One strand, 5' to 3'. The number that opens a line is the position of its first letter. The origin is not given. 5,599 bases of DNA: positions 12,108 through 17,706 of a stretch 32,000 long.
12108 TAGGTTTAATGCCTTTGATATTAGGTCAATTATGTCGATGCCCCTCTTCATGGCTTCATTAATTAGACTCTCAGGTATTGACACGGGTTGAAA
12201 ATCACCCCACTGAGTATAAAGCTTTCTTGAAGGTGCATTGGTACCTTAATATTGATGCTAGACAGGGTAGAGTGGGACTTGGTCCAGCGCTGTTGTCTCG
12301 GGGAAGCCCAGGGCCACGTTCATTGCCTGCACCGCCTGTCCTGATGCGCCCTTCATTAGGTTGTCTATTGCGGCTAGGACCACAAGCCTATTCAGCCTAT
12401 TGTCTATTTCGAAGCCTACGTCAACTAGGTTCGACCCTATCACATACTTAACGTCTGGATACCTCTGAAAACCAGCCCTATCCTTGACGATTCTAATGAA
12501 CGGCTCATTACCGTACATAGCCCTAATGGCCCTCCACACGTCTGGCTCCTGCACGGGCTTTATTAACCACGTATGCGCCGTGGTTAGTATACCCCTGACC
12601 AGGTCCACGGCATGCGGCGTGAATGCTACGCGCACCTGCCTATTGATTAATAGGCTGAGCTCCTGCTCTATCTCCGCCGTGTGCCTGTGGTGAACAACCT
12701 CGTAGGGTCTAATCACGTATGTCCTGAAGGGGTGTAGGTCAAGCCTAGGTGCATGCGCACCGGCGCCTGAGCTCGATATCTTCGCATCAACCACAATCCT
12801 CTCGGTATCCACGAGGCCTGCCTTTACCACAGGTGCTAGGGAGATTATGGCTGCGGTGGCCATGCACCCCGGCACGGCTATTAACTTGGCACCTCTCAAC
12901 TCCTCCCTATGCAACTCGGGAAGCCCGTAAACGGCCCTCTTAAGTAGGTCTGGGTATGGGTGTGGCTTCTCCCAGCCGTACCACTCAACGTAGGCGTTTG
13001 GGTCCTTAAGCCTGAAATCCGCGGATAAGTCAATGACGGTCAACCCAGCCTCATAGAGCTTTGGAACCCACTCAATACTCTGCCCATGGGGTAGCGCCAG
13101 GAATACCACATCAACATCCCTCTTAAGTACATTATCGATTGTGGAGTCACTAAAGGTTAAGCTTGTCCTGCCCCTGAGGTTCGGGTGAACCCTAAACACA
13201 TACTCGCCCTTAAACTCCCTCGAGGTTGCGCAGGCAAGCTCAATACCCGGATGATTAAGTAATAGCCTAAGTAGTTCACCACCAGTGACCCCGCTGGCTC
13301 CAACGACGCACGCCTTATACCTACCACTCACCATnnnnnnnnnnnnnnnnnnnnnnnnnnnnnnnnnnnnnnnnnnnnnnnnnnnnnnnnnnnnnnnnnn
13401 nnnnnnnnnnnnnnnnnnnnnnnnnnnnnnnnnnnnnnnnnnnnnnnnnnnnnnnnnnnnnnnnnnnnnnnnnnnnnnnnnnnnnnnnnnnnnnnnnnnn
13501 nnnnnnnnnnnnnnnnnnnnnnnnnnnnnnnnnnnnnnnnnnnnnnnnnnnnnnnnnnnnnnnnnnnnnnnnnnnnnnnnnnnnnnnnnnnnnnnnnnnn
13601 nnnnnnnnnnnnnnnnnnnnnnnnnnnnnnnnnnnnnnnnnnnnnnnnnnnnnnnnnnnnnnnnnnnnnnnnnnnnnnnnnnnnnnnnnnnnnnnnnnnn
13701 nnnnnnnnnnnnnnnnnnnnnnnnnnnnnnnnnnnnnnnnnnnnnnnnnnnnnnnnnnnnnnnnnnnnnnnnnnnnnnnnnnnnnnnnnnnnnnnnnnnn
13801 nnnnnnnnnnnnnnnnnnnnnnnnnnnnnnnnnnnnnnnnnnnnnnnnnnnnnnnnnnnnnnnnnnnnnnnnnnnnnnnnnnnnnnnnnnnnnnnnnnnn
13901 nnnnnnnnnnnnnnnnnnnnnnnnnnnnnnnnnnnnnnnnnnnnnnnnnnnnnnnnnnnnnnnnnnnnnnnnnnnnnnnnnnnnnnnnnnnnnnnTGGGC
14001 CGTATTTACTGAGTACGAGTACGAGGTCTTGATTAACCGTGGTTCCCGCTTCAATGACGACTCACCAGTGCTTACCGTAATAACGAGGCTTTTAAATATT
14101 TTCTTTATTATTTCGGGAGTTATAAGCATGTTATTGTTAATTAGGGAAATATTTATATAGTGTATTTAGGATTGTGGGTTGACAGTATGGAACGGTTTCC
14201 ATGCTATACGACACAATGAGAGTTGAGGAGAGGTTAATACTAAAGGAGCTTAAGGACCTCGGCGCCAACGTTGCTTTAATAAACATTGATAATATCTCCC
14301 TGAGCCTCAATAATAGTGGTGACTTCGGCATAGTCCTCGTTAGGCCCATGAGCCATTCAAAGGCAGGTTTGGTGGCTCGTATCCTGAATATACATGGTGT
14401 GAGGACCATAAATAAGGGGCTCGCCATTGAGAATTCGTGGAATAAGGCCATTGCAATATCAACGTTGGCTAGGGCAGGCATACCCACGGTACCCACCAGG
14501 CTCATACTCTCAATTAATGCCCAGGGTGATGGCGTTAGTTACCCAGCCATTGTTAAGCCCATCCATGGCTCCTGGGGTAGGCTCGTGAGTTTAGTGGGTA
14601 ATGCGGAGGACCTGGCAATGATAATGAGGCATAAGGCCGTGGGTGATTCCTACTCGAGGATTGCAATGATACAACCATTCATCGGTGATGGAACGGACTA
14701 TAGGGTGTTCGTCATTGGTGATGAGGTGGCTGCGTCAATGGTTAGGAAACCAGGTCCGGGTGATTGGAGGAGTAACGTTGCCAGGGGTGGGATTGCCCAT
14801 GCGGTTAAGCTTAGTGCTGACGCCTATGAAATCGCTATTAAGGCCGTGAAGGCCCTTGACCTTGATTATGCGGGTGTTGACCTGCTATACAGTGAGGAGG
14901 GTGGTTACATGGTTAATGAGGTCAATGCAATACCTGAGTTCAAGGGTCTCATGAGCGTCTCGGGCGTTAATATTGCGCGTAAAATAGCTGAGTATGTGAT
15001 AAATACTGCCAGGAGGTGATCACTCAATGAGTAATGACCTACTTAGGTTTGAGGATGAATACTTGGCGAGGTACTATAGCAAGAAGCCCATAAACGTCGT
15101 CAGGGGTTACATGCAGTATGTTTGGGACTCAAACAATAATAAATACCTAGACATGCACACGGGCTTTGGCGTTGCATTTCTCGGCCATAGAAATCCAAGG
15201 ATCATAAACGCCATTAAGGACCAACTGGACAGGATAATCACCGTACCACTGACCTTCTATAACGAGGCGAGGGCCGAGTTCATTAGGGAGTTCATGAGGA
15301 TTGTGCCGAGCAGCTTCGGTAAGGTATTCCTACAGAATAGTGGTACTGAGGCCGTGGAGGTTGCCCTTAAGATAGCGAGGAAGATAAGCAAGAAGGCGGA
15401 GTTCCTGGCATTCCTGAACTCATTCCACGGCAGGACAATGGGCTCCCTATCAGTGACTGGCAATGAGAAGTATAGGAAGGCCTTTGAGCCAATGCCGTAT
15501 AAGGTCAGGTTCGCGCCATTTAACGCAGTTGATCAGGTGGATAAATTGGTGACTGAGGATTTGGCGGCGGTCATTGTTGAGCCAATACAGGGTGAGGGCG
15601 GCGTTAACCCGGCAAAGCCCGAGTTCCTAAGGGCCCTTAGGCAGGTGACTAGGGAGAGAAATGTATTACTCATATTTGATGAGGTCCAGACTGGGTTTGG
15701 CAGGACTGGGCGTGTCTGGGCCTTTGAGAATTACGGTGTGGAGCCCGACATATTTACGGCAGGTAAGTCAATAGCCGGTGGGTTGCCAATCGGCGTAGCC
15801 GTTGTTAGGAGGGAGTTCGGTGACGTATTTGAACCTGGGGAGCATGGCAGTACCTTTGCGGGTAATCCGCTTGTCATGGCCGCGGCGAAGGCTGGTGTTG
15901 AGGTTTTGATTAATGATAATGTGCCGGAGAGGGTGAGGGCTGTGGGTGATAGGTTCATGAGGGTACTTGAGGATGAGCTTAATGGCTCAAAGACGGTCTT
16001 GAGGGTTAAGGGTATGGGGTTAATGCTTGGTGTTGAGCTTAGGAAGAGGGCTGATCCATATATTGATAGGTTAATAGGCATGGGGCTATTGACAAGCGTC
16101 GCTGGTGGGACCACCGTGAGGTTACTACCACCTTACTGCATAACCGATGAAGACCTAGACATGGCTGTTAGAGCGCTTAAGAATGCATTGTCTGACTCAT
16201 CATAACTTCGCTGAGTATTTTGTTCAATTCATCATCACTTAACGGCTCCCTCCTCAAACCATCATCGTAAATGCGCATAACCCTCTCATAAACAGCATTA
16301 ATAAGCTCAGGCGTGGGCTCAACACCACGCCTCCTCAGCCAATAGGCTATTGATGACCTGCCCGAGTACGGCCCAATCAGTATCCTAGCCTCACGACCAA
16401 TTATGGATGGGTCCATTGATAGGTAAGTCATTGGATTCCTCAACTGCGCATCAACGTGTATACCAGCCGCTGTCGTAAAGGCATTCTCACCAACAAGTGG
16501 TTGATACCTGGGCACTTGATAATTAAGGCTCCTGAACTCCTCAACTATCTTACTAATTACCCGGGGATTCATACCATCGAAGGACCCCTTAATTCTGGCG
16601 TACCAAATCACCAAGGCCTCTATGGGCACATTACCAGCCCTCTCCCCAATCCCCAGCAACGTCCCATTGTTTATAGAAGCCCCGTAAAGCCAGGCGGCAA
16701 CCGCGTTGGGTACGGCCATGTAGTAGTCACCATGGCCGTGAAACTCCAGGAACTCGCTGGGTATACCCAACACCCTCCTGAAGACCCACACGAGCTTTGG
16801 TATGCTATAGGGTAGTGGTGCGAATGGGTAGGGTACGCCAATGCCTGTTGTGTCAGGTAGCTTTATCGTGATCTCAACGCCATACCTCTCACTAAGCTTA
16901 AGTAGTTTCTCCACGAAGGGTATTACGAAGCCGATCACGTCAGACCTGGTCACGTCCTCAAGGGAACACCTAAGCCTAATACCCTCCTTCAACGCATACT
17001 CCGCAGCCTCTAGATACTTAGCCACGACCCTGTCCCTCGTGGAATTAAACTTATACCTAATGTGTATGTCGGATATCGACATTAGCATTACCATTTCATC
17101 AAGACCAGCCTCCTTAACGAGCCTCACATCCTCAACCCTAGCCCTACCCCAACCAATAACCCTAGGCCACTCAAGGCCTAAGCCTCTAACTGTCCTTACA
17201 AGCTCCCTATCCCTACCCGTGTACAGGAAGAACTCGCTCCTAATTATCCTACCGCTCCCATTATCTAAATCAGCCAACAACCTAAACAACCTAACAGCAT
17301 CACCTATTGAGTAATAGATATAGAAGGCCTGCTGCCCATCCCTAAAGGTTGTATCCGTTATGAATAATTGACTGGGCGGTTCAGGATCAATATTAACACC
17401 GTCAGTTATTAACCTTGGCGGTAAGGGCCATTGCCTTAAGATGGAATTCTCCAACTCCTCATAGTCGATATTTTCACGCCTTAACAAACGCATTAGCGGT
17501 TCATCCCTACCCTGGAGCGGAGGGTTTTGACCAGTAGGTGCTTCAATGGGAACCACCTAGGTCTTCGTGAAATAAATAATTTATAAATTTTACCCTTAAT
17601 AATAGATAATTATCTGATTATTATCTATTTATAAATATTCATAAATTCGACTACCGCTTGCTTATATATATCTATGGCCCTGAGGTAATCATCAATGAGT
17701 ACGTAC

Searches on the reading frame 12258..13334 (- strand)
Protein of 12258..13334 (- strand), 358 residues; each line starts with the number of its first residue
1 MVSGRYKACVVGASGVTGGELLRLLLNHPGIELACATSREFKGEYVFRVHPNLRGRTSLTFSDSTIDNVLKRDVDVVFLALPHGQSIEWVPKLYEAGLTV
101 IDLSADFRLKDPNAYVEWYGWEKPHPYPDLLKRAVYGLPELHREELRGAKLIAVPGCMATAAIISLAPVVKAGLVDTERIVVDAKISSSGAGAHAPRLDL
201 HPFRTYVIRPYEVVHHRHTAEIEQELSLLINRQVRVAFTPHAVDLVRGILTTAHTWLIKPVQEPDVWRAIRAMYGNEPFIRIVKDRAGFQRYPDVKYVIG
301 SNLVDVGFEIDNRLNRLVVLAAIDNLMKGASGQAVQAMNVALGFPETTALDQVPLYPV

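Call 62: search_protein_families(library=pfam, proteins=[window:12258-13334:-], max_evalue=0.0001)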
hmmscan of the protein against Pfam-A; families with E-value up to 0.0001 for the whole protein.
window:12258-13334:- (358 aa): 3 families
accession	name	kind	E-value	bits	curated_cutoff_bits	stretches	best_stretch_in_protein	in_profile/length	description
PF22698.1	Semialdhyde_dhC_1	-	4.6e-49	166.9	27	1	157-325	1-165/165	Semialdehyde dehydrogenase, dimerisation domain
PF01118.30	Semialdhyde_dh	-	6.1e-33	114.2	26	1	8-148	2-120/121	Semialdehyde dehydrogenase, NAD binding domain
PF02774.23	Semialdhyde_dhC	-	3.8e-18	66.7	26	1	166-328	1-184/184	Semialdehyde dehydrogenase, dimerisation domain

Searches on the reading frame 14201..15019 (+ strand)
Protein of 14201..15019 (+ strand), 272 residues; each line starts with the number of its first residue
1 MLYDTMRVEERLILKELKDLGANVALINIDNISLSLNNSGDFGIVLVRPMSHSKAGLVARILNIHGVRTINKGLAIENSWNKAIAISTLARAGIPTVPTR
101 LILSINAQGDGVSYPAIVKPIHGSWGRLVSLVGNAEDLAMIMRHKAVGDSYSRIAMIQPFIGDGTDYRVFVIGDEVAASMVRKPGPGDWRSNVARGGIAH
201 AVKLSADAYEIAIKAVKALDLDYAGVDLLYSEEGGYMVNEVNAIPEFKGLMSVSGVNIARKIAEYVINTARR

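Call 62: search_protein_families(library=pfam, proteins=[window:14201-15019:+], max_evalue=0.0001)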
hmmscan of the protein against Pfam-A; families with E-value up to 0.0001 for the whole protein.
window:14201-15019:+ (272 aa): 5 families
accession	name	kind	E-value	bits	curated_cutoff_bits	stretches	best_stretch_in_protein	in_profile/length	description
PF08443.16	RimK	-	1.2e-32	113.5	21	1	81-266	3-188/188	RimK-like ATP-grasp domain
PF22626.3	LysX_preATP_grasp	-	5.1e-13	49.4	27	1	1-72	3-78/84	LysX preATP-grasp domain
PF02955.21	GSH-S_ATP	-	1.5e-10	41.2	23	1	116-228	34-151/175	Prokaryotic glutathione synthetase, ATP-grasp domain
PF02655.19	ATP-grasp_3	-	3.3e-08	34.2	23.2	1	110-243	28-155/160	ATP-grasp domain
PF07478.18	Dala_Dala_lig_C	-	7.2e-07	29.3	24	0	204-247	134-178/204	D-ala D-ala ligase C-terminus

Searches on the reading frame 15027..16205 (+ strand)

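Call 62: search_protein_families(library=pfam, proteins=[window:15027-16205:+], max_evalue=0.0001)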
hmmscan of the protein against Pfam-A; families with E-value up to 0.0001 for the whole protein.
window:15027-16205:+ (392 aa): 1 family
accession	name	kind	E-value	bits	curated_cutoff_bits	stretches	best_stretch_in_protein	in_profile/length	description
PF00202.27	Aminotran_3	-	9.9e-112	374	30.5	1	14-388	3-403/403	Aminotransferase class-III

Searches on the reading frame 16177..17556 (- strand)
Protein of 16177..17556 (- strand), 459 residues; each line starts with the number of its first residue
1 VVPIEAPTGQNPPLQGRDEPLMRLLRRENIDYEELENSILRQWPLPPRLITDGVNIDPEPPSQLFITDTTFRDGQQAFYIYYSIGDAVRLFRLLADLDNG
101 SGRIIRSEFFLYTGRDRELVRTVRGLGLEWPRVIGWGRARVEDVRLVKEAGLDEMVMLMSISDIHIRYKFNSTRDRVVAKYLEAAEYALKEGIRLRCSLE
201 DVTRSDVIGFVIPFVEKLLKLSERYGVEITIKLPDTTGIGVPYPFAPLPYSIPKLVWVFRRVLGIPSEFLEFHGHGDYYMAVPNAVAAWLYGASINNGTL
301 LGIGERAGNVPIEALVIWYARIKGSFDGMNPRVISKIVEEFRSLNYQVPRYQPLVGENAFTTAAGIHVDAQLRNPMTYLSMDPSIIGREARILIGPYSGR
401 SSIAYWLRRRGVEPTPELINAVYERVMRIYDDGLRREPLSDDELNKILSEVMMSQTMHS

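Call 62: search_protein_families(library=pfam, proteins=[window:16177-17556:-], max_evalue=0.0001)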
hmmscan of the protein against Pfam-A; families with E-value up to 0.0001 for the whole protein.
window:16177-17556:- (459 aa): 2 families
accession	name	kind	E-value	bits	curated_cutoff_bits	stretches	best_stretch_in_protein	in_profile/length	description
PF00682.25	HMGL-like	-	3.5e-34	118.8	29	1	65-317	3-237/260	HMGL-like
PF22617.1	HCS_D2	-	1.7e-12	48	27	1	354-431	1-79/82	Homocitrate synthase post-HMGL domain-like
